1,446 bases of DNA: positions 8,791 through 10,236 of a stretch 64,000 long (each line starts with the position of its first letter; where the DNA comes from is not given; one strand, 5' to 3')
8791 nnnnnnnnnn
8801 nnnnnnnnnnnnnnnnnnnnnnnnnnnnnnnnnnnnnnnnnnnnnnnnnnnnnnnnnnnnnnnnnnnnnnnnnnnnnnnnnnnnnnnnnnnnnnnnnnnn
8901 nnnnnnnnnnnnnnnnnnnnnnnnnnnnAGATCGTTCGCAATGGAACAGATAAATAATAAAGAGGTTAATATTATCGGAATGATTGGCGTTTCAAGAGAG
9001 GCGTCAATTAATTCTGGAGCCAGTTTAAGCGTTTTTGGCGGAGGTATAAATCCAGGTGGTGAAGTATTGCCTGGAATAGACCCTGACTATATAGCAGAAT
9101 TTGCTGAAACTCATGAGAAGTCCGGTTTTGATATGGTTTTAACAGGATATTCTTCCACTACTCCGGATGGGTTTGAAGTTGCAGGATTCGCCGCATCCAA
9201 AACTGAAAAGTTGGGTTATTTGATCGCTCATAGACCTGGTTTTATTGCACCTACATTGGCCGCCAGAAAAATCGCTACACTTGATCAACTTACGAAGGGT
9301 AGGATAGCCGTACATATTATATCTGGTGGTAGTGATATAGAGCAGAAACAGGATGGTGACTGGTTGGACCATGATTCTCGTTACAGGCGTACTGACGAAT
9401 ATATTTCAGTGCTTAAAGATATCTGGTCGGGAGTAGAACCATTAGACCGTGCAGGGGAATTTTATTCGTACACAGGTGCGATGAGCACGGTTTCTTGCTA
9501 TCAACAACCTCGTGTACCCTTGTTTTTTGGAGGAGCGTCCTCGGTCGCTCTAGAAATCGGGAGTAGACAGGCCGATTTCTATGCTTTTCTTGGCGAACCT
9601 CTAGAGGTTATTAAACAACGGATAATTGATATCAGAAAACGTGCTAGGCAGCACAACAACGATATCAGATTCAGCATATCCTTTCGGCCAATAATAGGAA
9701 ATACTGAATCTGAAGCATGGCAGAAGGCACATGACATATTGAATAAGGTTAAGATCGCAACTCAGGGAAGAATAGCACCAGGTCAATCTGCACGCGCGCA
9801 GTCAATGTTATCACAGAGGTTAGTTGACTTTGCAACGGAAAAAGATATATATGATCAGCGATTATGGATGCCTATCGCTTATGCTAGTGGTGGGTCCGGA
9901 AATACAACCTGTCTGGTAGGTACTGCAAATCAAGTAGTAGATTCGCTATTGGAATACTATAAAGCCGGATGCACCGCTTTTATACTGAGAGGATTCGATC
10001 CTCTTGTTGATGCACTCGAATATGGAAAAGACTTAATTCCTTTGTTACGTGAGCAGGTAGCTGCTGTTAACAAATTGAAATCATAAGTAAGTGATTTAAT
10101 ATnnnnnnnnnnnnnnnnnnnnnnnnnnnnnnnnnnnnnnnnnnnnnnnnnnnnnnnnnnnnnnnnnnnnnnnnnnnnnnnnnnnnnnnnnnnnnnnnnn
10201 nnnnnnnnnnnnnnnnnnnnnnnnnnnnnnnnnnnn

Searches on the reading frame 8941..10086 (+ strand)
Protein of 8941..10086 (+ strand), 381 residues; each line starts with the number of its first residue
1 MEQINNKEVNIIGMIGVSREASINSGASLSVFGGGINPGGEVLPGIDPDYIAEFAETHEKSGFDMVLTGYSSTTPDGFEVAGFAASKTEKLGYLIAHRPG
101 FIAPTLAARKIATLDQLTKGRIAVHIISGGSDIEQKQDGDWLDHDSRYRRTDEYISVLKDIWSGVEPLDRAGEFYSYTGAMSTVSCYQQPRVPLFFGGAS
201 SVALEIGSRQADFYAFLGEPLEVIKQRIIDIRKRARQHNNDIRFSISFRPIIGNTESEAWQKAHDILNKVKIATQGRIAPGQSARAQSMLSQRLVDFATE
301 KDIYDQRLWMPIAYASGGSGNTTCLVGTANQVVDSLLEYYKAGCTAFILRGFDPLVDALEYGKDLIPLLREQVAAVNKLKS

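Call 4: search_protein_families(library=pfam, proteins=[window:8941-10086:+])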
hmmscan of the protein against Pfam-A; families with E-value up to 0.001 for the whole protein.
window:8941-10086:+ (381 aa): 1 family
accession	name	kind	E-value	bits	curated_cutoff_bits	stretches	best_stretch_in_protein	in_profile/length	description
PF00296.26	Bac_luciferase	-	1.3e-61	209.1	27.9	1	43-345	17-313/314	Luciferase-like monooxygenase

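Call 5: search_protein_families(library=ncbifam, proteins=[window:8941-10086:+])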
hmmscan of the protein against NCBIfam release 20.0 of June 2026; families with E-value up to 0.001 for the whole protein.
window:8941-10086:+ (381 aa): 18 families
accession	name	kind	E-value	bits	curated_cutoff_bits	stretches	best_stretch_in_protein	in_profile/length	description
NF001939.1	PRK00719.1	subfamily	2.5e-62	210.8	510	1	46-374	24-351/373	alkanesulfonate monooxygenase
TIGR03565.1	alk_sulf_monoox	equivalog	6.9e-61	206.2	518.2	1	47-369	25-346/346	FMNH2-dependent alkanesulfonate monooxygenase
TIGR04021.1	LLM_DMSO2_sfnG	equivalog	2.5e-43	148.8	382.95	1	47-372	26-348/350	dimethylsulfone monooxygenase SfnG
TIGR03860.1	FMN_nitrolo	subfamily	2e-25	89.5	279.7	2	73-164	69-162/422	NtaA/DmoA family FMN-dependent monooxygenase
TIGR03619.1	F420_Rv2161c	subfamily_domain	1.9e-19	70.2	166.9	1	72-241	41-209/247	TIGR03619 family F420-dependent LLM class oxidoreductase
TIGR03612.1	RutA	equivalog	1.5e-14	54.3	498.3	1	81-370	72-350/355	pyrimidine utilization protein A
TIGR03560.1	F420_Rv1855c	subfamily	1.8e-14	54.1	231.4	1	73-241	48-218/227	TIGR03560 family F420-dependent LLM class oxidoreductase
TIGR03621.1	F420_MSMEG_2516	subfamily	1.6e-11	43.8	213.15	1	51-219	16-178/295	TIGR03621 family F420-dependent LLM class oxidoreductase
TIGR04024.1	F420_NP1902A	hypoth_equivalog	1.1e-09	37.4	345.4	1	49-261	15-226/330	TIGR04024 family LLM class F420-dependent oxidoreductase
NF002619.0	PRK02271.1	equivalog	4.5e-09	36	276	1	41-212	6-172/329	5,10-methylenetetrahydromethanopterin reductase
TIGR03559.1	F420_Rv3520c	subfamily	5.6e-09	35.5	335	1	53-177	17-139/325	LLM class F420-dependent oxidoreductase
TIGR03555.1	F420_mer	equivalog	8.1e-07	28.7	348.7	1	40-212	3-171/325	5,10-methylenetetrahydromethanopterin reductase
TIGR03571.1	lucif_BA3436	subfamily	2.1e-06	27.2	303.9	1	103-238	96-228/304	TIGR03571 family LLM class oxidoreductase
TIGR03554.1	F420_G6P_DH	equivalog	2.1e-06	27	420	1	102-229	79-206/331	glucose-6-phosphate dehydrogenase (coenzyme-F420)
TIGR03564.1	F420_MSMEG_4879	subfamily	3.2e-06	27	234.25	1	55-212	5-158/265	TIGR03564 family F420-dependent LLM class oxidoreductase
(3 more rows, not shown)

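Call 6: search_solved_structures(query=window:8941-10086:+, max_evalue=0.001, show_alignments=3)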
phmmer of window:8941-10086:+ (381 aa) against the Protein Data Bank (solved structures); distinct sequences matched with E-value up to 0.001: 26.
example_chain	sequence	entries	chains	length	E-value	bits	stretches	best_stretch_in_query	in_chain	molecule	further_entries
7jv3_A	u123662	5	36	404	2.1e-51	178.5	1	47-375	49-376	Alkanesulfonate monooxygenase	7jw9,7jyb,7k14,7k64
1nqk_A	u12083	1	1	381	5.1e-50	173.9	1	44-372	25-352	Alkanesulfonate monooxygenase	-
1m41_A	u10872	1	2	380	5.4e-50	173.9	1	45-372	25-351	FMNH2-dependent alkanesulfonate monooxygenase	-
7oh2_A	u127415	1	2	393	1.3e-36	129.8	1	52-370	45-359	Alkanesulfonate monooxygenase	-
7olf_A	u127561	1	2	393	1.2e-32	116.8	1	52-370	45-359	Methanesulfonate sulfonatase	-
8t0u_A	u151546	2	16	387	1.3e-32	116.6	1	48-375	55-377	FMNH(2)-dependent dimethylsulfone monooxygenase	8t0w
3rao_A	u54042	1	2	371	2.1e-27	99.5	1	25-370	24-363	Putative Luciferase-like Monooxygenase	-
8vw6_A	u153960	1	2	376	1.5e-19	73.7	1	23-368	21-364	Alkanesulfonate monooxygenase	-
7e36_B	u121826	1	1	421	4.1e-18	68.9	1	82-265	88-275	FMN-dependent oxidoreductase (Nitrilotriacetate monooxygenase family)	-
6ak1_A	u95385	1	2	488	3.5e-13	52.7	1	76-165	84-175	Dimethyl-sulfide monooxygenase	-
3b9n_A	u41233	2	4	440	4.9e-13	52.2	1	85-265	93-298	Alkane monooxygenase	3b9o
6sgg_AAA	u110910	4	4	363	6.2e-12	48.6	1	81-259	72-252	Pyrimidine monooxygenase RutA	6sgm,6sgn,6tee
6sgl_AAA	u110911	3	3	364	6.3e-12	48.6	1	81-259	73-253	Pyrimidine monooxygenase RutA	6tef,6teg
5w48_A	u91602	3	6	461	7.8e-12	48.3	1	80-375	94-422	Riboflavin Lyase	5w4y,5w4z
5wan_A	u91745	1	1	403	8.2e-12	48.2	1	81-259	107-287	Pyrimidine monooxygenase RutA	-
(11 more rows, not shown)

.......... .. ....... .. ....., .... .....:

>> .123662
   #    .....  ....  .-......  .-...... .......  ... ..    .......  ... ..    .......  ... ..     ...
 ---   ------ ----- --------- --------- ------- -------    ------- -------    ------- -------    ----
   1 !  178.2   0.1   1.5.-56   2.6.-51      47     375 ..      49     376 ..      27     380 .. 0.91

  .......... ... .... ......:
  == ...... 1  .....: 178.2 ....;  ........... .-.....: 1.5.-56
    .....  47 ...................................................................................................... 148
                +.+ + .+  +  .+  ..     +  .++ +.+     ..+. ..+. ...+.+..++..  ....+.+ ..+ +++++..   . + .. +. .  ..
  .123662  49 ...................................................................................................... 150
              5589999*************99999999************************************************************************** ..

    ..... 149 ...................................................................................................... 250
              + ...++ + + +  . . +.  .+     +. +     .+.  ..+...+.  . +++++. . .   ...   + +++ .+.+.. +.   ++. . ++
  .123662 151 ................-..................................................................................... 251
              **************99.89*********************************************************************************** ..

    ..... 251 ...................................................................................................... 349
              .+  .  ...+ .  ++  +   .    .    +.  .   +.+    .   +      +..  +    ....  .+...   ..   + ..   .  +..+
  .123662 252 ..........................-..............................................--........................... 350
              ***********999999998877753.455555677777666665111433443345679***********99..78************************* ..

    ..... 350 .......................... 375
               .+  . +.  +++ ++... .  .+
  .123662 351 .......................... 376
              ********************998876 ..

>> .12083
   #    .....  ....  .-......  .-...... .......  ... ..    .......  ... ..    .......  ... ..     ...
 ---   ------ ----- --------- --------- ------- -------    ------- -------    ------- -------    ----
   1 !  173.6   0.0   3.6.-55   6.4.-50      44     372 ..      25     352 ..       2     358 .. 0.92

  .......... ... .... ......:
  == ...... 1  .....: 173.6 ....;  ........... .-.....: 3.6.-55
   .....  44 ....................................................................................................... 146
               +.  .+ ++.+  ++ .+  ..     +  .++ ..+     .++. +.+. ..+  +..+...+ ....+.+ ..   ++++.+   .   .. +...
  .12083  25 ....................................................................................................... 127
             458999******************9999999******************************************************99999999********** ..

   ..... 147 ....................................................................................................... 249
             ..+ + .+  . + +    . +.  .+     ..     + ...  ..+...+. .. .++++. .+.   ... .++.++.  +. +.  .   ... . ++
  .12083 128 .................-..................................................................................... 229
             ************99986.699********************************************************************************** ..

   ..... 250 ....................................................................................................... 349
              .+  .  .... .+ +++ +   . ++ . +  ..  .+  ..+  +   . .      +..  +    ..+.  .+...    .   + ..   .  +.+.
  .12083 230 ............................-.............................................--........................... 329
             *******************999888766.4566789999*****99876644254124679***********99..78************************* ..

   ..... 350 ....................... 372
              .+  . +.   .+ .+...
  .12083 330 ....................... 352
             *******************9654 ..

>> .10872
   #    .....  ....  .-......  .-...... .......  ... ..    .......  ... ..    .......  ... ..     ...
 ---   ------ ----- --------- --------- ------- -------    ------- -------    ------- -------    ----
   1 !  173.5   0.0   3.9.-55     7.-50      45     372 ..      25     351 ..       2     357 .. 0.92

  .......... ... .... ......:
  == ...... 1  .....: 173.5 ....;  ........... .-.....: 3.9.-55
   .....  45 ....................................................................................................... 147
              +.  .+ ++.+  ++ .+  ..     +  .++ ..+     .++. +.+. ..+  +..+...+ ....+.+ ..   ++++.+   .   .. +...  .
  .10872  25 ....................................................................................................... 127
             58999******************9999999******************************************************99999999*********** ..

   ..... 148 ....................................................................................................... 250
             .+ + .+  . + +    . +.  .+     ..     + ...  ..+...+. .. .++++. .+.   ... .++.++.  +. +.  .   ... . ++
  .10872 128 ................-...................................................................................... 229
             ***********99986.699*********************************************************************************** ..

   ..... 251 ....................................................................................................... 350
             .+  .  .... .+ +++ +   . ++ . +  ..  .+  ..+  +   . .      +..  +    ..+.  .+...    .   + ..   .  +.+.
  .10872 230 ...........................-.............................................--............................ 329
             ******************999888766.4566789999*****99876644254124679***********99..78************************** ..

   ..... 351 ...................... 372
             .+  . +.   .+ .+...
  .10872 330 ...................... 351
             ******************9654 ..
